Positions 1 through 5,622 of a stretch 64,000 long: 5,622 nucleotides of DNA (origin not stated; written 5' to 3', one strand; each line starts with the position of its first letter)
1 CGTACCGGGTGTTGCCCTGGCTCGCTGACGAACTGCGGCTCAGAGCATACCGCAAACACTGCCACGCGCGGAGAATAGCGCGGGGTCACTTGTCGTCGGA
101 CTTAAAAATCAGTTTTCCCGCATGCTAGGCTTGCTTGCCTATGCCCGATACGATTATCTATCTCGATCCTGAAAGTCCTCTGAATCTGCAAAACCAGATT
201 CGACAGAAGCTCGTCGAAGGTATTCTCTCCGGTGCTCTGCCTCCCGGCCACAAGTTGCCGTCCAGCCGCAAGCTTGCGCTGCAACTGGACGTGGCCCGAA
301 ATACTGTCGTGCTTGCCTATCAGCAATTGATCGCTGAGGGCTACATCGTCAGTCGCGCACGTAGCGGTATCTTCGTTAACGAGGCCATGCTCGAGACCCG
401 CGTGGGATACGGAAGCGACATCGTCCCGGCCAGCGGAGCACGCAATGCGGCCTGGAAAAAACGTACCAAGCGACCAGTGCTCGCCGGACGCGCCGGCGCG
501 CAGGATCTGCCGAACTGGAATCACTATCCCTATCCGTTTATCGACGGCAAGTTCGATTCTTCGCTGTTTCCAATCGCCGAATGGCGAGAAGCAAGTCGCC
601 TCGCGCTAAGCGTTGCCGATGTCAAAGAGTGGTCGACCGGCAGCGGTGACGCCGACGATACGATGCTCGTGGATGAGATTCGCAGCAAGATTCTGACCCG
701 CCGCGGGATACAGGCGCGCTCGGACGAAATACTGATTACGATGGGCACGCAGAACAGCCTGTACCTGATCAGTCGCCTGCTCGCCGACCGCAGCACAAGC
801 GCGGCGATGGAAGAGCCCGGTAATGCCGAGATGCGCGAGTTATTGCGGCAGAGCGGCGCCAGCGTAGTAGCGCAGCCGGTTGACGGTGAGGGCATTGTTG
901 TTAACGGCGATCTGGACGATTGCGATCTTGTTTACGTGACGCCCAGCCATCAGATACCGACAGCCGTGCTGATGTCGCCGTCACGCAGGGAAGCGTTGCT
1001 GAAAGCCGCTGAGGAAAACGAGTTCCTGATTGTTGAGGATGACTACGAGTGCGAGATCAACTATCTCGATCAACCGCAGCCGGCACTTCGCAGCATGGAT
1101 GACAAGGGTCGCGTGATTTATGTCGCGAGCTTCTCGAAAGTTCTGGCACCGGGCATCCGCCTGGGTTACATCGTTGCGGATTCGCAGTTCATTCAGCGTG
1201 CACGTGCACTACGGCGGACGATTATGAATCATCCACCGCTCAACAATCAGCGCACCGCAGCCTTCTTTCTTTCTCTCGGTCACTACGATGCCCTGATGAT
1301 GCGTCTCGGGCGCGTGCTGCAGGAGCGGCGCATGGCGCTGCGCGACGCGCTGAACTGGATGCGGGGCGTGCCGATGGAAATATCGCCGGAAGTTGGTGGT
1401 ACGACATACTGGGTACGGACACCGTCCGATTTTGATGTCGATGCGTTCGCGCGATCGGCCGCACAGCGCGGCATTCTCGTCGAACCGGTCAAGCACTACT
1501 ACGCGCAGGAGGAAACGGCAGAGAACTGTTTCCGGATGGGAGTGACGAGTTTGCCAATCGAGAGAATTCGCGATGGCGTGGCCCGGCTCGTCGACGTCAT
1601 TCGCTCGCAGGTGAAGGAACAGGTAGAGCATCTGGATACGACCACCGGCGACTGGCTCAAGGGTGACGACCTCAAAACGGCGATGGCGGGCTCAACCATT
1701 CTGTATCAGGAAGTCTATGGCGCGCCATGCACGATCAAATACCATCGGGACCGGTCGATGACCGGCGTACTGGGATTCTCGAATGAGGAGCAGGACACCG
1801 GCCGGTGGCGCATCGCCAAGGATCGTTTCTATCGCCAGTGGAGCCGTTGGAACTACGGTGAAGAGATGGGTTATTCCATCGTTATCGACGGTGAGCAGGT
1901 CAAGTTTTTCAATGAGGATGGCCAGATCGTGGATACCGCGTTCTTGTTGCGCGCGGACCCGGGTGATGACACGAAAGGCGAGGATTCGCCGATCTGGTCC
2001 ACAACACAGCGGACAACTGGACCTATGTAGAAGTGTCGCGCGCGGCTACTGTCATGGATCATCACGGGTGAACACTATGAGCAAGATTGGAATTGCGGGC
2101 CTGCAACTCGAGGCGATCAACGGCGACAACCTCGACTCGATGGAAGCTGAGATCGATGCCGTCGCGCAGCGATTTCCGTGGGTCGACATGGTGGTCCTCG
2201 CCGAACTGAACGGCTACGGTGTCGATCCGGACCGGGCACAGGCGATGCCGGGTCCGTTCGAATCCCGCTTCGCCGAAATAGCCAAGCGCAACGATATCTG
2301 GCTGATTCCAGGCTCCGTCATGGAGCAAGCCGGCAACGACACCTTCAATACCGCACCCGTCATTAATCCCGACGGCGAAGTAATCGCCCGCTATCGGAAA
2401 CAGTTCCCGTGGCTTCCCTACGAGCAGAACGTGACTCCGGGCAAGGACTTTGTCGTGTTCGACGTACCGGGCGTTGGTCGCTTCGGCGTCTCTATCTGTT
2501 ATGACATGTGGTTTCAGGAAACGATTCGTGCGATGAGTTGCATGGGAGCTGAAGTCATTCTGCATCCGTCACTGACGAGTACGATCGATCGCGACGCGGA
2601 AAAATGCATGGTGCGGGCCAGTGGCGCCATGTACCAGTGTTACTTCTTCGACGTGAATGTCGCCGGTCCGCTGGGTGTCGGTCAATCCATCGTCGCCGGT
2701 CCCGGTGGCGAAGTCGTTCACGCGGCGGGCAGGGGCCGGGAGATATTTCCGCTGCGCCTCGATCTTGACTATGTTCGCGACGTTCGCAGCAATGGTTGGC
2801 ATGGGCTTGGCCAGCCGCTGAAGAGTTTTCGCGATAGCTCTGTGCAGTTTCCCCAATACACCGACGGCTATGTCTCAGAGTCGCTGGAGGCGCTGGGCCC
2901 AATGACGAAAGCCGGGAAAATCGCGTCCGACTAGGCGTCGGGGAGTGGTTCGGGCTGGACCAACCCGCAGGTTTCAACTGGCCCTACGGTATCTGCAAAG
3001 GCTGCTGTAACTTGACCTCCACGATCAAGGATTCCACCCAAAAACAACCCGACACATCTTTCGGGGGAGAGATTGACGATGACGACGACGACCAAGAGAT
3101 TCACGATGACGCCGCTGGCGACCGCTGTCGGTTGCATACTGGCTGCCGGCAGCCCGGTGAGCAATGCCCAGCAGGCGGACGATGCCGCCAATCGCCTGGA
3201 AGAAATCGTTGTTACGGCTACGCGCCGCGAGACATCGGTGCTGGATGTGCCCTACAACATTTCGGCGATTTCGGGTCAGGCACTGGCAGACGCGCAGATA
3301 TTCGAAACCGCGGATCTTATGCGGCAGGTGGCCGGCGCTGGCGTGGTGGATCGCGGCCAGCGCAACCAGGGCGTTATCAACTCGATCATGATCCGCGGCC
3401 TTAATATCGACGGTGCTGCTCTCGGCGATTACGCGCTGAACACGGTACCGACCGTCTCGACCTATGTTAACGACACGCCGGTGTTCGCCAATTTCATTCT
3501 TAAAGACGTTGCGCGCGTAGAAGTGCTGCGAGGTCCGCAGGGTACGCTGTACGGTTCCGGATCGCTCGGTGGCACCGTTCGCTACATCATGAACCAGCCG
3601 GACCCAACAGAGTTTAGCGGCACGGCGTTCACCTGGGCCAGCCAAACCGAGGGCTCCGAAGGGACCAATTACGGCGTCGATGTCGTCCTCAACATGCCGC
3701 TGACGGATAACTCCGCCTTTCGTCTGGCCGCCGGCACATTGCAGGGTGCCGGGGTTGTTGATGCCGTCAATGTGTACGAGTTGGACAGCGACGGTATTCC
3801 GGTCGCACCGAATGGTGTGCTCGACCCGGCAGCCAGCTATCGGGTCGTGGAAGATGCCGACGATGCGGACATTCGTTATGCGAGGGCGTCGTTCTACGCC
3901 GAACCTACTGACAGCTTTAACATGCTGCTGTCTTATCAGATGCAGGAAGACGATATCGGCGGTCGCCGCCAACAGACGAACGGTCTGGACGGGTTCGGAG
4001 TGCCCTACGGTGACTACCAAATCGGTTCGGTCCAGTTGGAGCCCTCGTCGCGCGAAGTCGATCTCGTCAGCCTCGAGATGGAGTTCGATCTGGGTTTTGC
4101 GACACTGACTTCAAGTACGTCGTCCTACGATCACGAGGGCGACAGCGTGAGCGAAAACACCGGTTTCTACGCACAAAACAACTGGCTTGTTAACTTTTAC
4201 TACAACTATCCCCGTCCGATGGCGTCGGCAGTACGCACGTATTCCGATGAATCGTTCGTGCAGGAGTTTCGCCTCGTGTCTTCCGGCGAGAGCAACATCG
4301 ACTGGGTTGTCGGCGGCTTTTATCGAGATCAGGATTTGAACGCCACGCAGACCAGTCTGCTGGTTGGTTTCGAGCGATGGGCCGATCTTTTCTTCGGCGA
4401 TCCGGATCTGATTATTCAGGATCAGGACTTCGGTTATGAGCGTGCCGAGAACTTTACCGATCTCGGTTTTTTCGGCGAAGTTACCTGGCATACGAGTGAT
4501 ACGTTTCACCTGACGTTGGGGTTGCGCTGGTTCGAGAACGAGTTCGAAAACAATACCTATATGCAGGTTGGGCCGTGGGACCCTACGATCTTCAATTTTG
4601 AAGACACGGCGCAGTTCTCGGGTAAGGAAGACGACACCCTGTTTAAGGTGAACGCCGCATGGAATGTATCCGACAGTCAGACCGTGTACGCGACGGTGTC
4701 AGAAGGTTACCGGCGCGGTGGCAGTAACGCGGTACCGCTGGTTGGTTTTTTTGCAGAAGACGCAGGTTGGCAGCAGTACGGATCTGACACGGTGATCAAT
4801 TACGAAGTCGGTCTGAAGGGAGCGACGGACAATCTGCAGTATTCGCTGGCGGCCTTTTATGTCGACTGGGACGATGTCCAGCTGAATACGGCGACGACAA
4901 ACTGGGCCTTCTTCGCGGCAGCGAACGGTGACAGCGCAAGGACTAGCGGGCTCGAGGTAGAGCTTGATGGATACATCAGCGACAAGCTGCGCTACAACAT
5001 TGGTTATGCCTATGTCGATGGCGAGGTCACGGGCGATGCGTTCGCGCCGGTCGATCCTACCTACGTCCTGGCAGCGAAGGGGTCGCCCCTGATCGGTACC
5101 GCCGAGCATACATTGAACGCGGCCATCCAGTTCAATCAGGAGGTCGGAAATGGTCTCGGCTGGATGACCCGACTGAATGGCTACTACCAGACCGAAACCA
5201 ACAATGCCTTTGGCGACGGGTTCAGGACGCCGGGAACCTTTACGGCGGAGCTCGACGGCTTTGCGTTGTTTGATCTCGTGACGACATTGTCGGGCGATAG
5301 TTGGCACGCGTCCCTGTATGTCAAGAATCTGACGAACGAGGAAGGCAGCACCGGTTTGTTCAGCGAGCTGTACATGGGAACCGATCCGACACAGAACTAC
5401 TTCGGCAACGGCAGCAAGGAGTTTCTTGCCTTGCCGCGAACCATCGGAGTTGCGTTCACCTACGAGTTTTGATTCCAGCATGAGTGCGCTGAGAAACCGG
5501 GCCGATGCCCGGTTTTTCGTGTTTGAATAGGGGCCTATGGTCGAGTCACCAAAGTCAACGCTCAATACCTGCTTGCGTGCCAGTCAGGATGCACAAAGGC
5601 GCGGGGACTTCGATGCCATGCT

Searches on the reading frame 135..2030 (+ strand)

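Call 86: search_protein_families(library=pfam, proteins=[window:135-2030:+], max_evalue=0.00001)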
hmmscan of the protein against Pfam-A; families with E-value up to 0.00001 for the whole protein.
window:135-2030:+ (631 aa): 2 families
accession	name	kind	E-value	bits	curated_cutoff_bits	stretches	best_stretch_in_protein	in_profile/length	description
PF00155.27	Aminotran_1_2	-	4.5e-15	56.1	19.7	1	146-484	18-360/361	Aminotransferase class I and II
PF00392.27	GntR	-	4.5e-15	55.5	27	1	19-81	2-64/64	Bacterial regulatory proteins, gntR family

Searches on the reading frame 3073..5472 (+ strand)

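Call 86: search_protein_families(library=pfam, proteins=[window:3073-5472:+], max_evalue=0.00001)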
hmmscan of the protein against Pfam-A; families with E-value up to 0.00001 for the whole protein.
window:3073-5472:+ (799 aa): 2 families
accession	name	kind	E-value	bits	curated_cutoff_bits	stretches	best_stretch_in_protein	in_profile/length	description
PF00593.30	TonB_dep_Rec_b-barrel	-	6.8e-28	99.1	27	1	307-753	36-436/436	TonB dependent receptor-like, beta-barrel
PF07715.20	Plug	-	2.8e-14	53.9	23.9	1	56-168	2-107/107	TonB-dependent Receptor Plug Domain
